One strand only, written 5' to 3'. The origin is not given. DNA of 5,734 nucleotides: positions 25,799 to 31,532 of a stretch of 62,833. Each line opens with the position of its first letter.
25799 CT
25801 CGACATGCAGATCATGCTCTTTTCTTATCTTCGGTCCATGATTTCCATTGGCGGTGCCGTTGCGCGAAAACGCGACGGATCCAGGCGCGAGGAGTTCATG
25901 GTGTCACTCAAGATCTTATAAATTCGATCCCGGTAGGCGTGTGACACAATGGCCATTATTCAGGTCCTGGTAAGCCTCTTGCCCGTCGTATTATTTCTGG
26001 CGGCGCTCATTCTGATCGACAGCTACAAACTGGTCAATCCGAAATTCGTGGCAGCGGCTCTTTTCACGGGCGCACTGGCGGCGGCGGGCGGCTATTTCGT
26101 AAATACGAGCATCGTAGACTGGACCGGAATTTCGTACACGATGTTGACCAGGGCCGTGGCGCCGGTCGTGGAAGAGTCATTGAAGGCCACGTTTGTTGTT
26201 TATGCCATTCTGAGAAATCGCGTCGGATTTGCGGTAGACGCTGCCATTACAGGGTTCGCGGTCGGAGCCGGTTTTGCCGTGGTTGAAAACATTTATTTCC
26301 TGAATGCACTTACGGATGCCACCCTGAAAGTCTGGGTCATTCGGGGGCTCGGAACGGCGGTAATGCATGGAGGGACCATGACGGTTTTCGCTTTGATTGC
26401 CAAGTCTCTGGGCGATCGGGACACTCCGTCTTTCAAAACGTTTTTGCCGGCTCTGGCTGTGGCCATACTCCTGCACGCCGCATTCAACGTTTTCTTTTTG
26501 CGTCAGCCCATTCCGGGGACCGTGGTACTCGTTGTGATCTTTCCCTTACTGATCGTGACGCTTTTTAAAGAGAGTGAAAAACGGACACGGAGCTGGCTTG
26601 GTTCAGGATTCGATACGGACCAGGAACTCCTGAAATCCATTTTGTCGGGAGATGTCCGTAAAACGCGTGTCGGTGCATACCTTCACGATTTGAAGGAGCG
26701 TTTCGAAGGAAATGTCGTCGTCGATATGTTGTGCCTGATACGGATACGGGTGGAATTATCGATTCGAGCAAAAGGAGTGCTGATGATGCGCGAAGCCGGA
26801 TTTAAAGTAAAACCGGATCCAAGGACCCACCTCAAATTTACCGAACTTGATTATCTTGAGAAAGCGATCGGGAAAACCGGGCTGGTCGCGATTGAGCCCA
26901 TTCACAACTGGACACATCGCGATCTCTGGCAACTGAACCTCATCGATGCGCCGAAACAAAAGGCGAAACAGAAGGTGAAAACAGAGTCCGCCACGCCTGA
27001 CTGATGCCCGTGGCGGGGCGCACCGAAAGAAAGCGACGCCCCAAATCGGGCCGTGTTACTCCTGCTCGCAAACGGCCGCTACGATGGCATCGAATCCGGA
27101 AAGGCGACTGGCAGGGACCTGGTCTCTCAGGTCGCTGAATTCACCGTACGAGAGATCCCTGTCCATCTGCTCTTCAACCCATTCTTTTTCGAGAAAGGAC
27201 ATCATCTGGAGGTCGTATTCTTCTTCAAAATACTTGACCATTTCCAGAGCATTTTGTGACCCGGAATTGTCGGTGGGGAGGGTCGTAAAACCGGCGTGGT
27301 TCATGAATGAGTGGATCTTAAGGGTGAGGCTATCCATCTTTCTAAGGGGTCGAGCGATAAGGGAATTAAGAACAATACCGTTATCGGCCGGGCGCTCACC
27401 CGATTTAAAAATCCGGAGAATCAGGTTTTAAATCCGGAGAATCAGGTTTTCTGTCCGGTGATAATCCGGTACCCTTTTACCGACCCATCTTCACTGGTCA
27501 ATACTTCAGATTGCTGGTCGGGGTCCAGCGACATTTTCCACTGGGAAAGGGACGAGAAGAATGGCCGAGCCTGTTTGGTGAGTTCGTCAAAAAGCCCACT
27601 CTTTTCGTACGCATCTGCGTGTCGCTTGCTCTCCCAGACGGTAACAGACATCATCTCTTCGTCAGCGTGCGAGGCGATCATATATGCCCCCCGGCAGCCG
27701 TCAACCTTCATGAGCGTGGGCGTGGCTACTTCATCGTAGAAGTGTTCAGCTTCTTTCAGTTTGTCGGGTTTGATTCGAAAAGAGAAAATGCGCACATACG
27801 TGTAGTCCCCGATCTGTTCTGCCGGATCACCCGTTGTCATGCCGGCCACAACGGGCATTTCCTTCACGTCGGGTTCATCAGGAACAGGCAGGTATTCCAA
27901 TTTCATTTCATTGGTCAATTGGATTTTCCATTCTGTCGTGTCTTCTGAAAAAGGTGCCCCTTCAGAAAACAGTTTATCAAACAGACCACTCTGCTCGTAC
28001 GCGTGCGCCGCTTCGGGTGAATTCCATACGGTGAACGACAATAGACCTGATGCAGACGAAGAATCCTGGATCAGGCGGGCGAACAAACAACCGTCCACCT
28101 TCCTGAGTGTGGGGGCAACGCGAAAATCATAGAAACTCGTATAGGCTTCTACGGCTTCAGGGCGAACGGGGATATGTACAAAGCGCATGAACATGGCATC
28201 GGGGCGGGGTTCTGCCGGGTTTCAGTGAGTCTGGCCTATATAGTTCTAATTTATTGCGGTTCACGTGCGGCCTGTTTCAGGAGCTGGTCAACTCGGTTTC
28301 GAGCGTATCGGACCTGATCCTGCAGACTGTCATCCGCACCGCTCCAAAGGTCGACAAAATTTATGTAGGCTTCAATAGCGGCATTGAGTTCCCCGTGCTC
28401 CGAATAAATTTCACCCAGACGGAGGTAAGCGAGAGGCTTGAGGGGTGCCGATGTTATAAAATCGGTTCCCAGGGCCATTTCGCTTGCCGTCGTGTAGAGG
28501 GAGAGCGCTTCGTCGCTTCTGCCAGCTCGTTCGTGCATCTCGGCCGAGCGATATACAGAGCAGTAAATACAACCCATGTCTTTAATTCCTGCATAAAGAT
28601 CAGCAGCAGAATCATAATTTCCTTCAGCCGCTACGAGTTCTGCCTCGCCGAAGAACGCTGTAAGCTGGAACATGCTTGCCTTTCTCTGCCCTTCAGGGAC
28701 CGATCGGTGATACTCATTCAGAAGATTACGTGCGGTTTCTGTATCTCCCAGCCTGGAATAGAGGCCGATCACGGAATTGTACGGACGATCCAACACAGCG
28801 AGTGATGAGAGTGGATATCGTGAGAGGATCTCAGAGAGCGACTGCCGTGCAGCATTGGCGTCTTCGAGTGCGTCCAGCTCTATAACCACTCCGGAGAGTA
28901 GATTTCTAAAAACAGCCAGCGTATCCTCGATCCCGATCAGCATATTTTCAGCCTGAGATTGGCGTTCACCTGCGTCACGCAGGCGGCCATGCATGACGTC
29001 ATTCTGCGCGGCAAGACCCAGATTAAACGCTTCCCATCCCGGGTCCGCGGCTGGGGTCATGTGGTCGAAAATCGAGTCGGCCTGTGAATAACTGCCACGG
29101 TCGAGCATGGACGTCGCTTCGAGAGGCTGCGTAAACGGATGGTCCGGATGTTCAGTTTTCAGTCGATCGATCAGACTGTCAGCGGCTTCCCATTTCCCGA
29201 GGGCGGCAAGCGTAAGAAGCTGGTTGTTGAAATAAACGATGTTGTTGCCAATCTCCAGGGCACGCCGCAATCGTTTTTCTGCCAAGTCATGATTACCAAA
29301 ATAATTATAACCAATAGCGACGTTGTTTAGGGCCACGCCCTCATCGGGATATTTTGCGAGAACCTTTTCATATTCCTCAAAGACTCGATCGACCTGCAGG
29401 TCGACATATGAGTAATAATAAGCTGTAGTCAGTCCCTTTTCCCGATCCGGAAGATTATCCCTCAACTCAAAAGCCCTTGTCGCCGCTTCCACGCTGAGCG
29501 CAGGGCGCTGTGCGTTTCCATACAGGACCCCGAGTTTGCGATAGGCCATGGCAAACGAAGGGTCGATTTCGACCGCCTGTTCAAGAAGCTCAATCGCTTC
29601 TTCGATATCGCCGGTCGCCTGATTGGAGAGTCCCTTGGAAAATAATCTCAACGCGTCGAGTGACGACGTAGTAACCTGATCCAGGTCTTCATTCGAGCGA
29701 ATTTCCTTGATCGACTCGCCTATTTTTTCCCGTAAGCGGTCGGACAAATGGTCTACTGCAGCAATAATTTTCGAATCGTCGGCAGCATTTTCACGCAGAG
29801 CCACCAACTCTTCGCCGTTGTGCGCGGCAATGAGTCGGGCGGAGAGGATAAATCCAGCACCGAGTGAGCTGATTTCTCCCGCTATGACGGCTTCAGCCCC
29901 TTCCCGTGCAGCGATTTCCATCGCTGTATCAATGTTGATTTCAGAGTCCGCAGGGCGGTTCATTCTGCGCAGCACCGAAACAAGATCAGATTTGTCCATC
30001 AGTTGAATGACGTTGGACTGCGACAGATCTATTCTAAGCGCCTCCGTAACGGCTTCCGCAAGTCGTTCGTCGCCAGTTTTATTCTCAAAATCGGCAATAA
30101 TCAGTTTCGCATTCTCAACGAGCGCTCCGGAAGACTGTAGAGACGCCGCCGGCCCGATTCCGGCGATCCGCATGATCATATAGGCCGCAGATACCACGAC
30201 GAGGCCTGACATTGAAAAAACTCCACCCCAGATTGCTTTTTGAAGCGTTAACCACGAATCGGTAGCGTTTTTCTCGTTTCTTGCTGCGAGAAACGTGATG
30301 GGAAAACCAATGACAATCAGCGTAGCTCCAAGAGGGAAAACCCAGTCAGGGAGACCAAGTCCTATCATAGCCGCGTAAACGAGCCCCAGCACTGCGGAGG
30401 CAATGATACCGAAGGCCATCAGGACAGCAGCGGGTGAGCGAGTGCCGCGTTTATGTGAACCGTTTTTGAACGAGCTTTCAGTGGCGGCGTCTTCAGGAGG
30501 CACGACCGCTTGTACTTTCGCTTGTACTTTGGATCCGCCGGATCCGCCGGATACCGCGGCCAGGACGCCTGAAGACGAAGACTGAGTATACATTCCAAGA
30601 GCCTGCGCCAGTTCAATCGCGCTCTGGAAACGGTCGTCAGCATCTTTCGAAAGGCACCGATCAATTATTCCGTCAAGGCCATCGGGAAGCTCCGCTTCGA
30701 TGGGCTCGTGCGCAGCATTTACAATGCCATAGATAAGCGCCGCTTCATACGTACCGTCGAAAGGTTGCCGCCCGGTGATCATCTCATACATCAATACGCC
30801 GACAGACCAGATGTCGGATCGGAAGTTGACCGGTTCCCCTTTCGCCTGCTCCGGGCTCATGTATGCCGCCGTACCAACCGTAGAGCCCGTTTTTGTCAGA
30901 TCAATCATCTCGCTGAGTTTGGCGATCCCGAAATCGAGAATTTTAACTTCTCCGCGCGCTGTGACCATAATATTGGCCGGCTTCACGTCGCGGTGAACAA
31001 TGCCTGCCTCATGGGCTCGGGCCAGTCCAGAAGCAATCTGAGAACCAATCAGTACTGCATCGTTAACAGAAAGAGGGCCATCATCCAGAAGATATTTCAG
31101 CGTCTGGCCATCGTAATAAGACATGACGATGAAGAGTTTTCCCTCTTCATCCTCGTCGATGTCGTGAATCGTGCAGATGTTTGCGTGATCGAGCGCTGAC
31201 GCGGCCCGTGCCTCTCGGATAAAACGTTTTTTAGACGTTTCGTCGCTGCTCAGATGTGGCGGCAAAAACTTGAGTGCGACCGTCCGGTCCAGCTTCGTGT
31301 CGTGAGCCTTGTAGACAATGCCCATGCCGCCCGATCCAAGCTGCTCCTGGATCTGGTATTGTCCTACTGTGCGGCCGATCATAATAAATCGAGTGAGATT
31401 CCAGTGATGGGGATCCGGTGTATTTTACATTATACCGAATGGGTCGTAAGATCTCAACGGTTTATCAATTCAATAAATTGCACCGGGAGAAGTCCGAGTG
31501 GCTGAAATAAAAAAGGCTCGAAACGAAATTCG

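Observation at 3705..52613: Recurring pattern: short tandem duplications anchored on CDS start/stop codons (at least 9 arrays in 62 kb)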

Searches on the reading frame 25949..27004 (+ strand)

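Call 21: search_protein_families(library=pfam, proteins=[window:25949-27004:+], max_evalue=0.001)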
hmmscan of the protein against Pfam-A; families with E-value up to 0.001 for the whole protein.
window:25949-27004:+ (351 aa): 1 family
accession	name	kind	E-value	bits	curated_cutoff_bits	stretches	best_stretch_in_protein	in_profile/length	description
PF13367.11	PrsW-protease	-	6.3e-20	72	23.5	1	32-203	4-195/196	PrsW family intramembrane metalloprotease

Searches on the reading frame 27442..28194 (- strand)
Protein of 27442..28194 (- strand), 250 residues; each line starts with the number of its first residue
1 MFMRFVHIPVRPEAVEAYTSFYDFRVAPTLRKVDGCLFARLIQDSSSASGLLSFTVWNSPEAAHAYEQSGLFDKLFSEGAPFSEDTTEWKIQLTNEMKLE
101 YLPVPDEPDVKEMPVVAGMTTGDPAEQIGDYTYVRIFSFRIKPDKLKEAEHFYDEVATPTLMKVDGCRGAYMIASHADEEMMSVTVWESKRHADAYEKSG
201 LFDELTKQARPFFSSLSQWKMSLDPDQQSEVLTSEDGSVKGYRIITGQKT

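Call 6: search_protein_families(library=pfam, proteins=[window:27442-28194:-], max_evalue=0.01)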
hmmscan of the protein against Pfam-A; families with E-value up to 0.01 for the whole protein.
window:27442-28194:- (250 aa): 2 families
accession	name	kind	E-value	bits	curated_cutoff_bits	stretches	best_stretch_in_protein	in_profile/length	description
PF03992.22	ABM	-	1.1e-18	67.6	23.1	2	133-204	2-74/78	Antibiotic biosynthesis monooxygenase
PF11695.14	DUF3291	-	0.002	18.3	23.5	0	175-223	55-103/139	Domain of unknown function (DUF3291)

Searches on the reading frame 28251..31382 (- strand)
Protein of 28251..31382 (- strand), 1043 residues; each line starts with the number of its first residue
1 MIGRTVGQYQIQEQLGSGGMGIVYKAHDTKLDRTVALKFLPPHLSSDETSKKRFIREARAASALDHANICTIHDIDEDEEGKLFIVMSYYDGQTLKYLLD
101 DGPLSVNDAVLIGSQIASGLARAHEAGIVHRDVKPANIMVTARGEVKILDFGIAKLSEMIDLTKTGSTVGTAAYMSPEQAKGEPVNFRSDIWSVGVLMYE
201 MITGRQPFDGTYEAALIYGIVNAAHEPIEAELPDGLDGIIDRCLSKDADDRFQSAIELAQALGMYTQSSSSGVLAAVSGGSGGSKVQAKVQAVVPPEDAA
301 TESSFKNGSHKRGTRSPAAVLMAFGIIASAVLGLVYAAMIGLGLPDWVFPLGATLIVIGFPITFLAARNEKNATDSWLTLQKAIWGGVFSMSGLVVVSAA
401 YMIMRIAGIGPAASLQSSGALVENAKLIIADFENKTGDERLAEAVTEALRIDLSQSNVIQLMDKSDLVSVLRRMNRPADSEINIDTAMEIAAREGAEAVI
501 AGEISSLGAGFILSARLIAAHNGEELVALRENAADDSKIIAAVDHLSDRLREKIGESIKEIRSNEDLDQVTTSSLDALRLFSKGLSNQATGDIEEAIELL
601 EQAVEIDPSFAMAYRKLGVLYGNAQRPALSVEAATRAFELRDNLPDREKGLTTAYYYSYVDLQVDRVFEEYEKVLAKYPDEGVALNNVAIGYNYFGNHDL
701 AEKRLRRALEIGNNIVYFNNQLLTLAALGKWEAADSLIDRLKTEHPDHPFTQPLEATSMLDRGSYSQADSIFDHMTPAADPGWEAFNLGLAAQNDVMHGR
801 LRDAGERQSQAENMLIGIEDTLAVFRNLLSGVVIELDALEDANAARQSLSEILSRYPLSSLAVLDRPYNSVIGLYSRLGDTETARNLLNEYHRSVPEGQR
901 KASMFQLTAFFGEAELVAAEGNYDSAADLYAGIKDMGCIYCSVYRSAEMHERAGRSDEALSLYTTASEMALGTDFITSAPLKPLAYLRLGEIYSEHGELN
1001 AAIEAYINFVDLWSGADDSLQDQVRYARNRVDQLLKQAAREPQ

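Call 21: search_protein_families(library=pfam, proteins=[window:28251-31382:-], max_evalue=0.001)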
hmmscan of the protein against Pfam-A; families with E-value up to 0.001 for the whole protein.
window:28251-31382:- (1043 aa): 17 families
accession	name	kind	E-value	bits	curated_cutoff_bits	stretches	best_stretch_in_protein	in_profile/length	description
PF00069.31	Pkinase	-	9.3e-52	176.5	31.7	1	9-253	1-253/263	Protein kinase domain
PF07714.23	PK_Tyr_Ser-Thr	-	1.5e-40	139.6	23.1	1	10-252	2-249/258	Protein tyrosine and serine/threonine kinase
PF13424.12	TPR_12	-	4.6e-18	65.6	30.1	2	944-1006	6-68/77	Tetratricopeptide repeat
PF13174.12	TPR_6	-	7.8e-13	48.6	26.3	0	581-608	4-31/33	Tetratricopeptide repeat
PF13428.12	TPR_14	-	3.9e-12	46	23.5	0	589-619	13-43/44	Tetratricopeptide repeat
PF07719.23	TPR_2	-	3e-11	42.9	27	1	580-609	4-33/34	Tetratricopeptide repeat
PF13414.12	TPR_11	-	5.6e-11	42.4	26.8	1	590-622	7-39/42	TPR repeat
PF00515.34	TPR_1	-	6.8e-11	41.9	27.8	1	580-610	4-34/34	Tetratricopeptide repeat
PF13181.12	TPR_8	-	5.1e-10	39.2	25.7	1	581-609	5-33/34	Tetratricopeptide repeat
PF14559.12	TPR_19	-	7.5e-10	39.4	25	0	590-621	4-35/68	Tetratricopeptide repeat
PF13431.12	TPR_17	-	3.8e-08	33.4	24.4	0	599-627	1-29/34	Tetratricopeptide repeat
PF13432.12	TPR_16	-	6.7e-08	33.3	32.7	0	584-637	4-57/65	Tetratricopeptide repeat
PF13176.12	TPR_7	-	8.7e-08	32.1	27.9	0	946-970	5-29/36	Tetratricopeptide repeat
PF01535.26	PPR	-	4.4e-07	30.1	25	0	868-890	3-25/31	PPR repeat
PF01636.29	APH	-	6.3e-07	29.8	23.2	0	123-157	165-200/239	Phosphotransferase enzyme family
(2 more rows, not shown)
